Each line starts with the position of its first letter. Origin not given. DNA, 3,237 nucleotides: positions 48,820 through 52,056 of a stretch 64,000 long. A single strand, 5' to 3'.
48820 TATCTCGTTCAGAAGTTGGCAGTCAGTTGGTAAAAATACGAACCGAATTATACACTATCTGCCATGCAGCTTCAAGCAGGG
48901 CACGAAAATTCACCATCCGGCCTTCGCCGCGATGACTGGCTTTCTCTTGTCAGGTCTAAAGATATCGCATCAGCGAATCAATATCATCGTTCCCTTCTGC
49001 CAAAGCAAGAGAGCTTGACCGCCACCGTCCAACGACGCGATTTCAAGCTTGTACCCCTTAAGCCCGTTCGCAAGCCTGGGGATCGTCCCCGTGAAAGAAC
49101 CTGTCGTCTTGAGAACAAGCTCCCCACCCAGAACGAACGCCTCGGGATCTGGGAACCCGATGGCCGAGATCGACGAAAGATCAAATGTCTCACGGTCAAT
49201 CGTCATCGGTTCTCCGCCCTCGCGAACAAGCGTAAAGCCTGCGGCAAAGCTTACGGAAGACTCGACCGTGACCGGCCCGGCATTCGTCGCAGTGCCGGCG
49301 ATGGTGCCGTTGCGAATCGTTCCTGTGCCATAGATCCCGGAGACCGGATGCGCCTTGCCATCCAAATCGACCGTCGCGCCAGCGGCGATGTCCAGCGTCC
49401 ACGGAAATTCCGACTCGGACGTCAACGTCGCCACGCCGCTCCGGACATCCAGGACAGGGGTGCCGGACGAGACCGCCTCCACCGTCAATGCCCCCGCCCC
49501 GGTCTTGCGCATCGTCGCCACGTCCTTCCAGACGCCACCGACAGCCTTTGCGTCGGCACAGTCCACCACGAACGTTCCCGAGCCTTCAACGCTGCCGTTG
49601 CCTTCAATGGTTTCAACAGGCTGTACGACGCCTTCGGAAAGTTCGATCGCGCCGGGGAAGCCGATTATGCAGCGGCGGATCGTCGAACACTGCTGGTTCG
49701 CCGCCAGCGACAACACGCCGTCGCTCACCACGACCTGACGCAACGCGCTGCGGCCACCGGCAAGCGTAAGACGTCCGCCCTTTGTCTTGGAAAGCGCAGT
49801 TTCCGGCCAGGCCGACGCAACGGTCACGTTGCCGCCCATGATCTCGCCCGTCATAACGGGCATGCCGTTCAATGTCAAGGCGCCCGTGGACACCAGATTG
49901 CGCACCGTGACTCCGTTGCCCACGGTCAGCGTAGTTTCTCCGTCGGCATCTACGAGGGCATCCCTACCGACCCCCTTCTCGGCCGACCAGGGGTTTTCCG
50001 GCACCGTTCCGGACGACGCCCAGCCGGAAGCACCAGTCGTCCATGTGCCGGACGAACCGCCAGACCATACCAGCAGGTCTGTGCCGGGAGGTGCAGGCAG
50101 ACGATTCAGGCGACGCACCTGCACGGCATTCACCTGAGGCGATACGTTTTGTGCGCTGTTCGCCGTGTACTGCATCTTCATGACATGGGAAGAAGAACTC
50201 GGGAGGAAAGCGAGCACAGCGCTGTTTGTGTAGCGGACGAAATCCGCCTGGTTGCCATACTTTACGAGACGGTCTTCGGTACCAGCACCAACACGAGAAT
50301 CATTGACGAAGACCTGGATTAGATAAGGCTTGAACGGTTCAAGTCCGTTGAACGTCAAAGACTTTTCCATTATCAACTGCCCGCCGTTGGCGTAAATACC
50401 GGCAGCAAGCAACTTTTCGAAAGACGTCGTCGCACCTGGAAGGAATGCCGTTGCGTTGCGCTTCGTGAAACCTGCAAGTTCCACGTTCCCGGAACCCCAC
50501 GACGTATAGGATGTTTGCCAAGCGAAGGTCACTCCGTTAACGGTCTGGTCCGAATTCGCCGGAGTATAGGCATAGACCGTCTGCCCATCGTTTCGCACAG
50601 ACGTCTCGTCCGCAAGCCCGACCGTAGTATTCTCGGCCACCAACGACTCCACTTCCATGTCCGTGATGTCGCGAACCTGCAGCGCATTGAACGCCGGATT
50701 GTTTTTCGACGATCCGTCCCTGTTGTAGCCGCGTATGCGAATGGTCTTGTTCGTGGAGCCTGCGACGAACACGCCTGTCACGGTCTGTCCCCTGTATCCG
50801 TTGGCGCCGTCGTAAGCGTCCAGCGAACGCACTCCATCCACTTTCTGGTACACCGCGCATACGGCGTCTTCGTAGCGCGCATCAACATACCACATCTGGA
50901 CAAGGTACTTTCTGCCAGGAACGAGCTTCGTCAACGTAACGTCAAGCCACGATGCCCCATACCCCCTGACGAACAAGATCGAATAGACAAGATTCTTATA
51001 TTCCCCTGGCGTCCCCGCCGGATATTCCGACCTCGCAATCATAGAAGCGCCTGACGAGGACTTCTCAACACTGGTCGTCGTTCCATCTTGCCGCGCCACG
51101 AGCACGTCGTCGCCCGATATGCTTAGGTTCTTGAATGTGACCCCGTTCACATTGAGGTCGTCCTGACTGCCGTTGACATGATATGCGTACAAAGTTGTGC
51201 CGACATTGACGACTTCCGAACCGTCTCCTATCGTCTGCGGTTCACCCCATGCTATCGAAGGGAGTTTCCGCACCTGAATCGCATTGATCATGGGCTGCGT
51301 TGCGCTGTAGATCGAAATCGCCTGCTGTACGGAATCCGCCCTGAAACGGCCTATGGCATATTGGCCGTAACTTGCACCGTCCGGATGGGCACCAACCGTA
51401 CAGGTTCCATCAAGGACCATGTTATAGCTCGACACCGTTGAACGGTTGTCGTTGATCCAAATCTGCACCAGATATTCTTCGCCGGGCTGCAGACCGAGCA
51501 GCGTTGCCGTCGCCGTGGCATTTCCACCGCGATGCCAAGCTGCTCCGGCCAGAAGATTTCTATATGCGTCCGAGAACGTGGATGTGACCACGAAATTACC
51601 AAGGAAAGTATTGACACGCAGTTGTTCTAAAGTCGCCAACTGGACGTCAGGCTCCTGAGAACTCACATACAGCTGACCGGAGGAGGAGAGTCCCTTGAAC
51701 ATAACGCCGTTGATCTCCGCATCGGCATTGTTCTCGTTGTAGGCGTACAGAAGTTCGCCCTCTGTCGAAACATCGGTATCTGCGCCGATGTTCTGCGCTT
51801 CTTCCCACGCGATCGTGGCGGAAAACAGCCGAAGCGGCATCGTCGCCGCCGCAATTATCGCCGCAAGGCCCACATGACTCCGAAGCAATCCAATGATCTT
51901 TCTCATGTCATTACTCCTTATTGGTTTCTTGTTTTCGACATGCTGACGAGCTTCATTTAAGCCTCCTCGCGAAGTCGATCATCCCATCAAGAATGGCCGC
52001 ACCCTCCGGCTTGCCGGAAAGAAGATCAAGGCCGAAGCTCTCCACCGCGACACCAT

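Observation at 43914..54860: Identical 16-nt palindrome at fixed 23-nt distance from the -10 in two promoters 11 kb apart, and centred between the divergent GH2 and two-component-system promoters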

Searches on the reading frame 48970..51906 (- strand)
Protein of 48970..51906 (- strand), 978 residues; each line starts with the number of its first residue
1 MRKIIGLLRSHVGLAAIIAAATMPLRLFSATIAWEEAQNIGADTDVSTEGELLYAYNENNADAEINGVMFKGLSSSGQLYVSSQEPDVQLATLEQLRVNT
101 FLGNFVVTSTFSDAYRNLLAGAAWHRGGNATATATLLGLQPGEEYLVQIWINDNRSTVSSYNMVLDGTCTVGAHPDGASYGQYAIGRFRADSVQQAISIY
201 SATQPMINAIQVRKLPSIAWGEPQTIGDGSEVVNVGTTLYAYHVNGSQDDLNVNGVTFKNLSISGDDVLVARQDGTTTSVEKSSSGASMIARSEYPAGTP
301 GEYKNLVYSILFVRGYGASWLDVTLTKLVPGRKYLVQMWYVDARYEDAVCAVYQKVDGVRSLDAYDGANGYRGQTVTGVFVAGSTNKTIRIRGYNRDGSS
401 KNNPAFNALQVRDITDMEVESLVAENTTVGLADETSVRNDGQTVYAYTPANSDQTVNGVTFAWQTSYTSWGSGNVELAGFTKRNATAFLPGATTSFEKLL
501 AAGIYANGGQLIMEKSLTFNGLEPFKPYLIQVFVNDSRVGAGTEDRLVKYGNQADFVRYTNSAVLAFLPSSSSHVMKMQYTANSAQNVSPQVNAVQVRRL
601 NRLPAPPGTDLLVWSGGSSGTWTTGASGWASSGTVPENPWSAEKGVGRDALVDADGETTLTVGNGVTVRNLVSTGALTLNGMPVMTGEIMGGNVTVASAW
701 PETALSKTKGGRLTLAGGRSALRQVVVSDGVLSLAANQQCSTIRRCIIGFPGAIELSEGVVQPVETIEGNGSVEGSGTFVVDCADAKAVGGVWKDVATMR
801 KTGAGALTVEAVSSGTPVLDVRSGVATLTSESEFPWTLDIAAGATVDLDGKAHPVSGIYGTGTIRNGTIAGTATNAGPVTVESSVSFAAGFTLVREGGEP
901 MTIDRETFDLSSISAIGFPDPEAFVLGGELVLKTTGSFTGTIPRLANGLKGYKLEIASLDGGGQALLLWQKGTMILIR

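Call 6: search_protein_families(library=pfam, proteins=[window:48970-51906:-])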
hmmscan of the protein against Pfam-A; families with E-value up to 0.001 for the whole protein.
window:48970-51906:- (978 aa): 1 family
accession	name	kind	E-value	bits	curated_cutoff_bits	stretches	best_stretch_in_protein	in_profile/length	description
PF00041.27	fn3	-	0.00011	22.7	25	0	514-534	48-68/84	Fibronectin type III domain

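Call 59: search_protein_families(library=ncbifam, proteins=[window:48970-51906:-], max_evalue=0.01)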
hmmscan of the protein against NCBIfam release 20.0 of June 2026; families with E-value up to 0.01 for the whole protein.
window:48970-51906:- (978 aa): 0 families
